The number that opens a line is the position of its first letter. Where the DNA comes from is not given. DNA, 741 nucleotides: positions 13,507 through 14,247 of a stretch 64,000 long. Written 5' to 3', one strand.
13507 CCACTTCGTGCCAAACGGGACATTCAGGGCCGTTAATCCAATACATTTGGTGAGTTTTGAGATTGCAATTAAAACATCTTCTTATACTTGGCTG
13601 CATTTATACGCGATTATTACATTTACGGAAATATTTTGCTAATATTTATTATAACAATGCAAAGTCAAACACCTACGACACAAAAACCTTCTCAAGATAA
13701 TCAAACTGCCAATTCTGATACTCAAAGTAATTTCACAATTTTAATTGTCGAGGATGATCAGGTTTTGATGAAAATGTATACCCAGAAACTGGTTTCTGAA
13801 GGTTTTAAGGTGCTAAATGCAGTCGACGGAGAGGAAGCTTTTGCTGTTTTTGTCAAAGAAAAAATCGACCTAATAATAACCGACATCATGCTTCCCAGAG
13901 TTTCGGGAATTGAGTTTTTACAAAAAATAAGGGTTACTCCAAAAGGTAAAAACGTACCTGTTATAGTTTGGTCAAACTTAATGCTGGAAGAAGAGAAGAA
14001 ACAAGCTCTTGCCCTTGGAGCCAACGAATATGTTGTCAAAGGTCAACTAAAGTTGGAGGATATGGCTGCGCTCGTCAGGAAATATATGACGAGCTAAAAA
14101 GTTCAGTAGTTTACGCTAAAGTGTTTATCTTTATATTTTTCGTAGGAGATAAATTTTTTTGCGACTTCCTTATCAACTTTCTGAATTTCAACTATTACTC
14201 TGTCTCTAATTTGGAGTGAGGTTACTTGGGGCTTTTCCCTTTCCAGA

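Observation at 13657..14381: Convergent, near-abutting pair of a single-domain response regulator and a stand-alone ATP-cone protein (copy 1 of 2)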

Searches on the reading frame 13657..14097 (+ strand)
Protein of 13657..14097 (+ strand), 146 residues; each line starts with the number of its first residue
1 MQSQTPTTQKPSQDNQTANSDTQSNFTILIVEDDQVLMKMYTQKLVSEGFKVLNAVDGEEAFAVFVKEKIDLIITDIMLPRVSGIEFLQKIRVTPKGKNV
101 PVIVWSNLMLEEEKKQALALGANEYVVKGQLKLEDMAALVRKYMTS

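Call 3: search_protein_families(library=pfam, proteins=[window:13657-14097:+], max_evalue=0.1)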
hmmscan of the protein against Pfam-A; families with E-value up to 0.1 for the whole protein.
window:13657-14097:+ (146 aa): 3 families
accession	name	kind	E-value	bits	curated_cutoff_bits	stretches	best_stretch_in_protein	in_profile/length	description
PF00072.30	Response_reg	-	7.1e-23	81.3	30.2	1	28-136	1-106/111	Response regulator receiver domain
PF23198.2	PDE8A_N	-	0.037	14.4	29.6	1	39-120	24-106/147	PDE8A-like, N-terminal domain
PF00974.24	Rhabdo_glycop_FD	-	0.038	15.2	22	1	7-51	50-94/98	Rhabdovirus spike glycoprotein fusion domain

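Call 79: search_protein_families(library=ncbifam, proteins=[window:13657-14097:+], max_evalue=0.01)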
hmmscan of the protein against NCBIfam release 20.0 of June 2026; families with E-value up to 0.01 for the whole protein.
window:13657-14097:+ (146 aa): 99 families (the best 25 are shown)
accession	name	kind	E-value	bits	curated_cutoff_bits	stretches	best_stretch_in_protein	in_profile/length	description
TIGR02154.1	PhoB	equivalog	2e-22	79.6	296.2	1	27-133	4-110/226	phosphate regulon transcriptional regulator PhoB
NF045944.1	ResRegRpaBCyano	equivalog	4.1e-20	72.1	330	1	29-129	1-98/229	response regulator transcription factor RpaB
NF007135.0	PRK09581.1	equivalog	5.1e-20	71.7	474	1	27-129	4-106/457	PleD family two-component system response regulator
NF033120.0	vanR_FM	exception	1.3e-19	70.8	460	1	25-137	3-112/231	vancomycin resistance response regulator transcription factor, VanR-F/VanR-M family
NF045505.1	RR_RssB_Pseudo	equivalog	9.7e-19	67.7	700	1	24-139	4-114/394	two-component system response regulator RssB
NF033117.2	vanR_ACDEGLN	exception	2e-18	66.8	350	1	28-138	1-108/226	VanR-ABDEGLN family response regulator transcription factor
NF012227.0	AdeR_RR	equivalog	4.1e-18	65.7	340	1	24-129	10-112/239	efflux system response regulator transcription factor AdeR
NF007969.0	PRK10693.1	equivalog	7.2e-18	64.7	329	1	27-138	9-118/337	two-component system response regulator RssB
NF041733.1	resp_reg_CseB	equivalog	2.2e-17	63.2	350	1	27-129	2-101/228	two-component system response regulator CseB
NF040689.1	MtrAB_MtrA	equivalog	4.9e-17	62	300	1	28-141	1-110/219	MtrAB system response regulator MtrA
NF053854.1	RespRegPhoBBctds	equivalog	5.4e-17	61.9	270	1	28-129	1-101/225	two-component system response regulator PhoB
NF038297.2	hybrid_HK_HrmK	equivalog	6.5e-17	61.4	725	1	8-143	473-607/607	hybrid histidine kinase/response regulator HrmK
NF008469.0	PRK11361.1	equivalog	1.1e-16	60.7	714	1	26-142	5-118/461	acetoacetate metabolism transcriptional regulator AtoC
NF008099.0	PRK10841.1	equivalog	1.1e-16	59.8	920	1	9-129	808-926/949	two-component system sensor histidine kinase RcsC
NF008199.0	PRK10955.1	equivalog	4.6e-16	59.4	341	1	27-134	3-106/232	envelope stress response regulator transcription factor CpxR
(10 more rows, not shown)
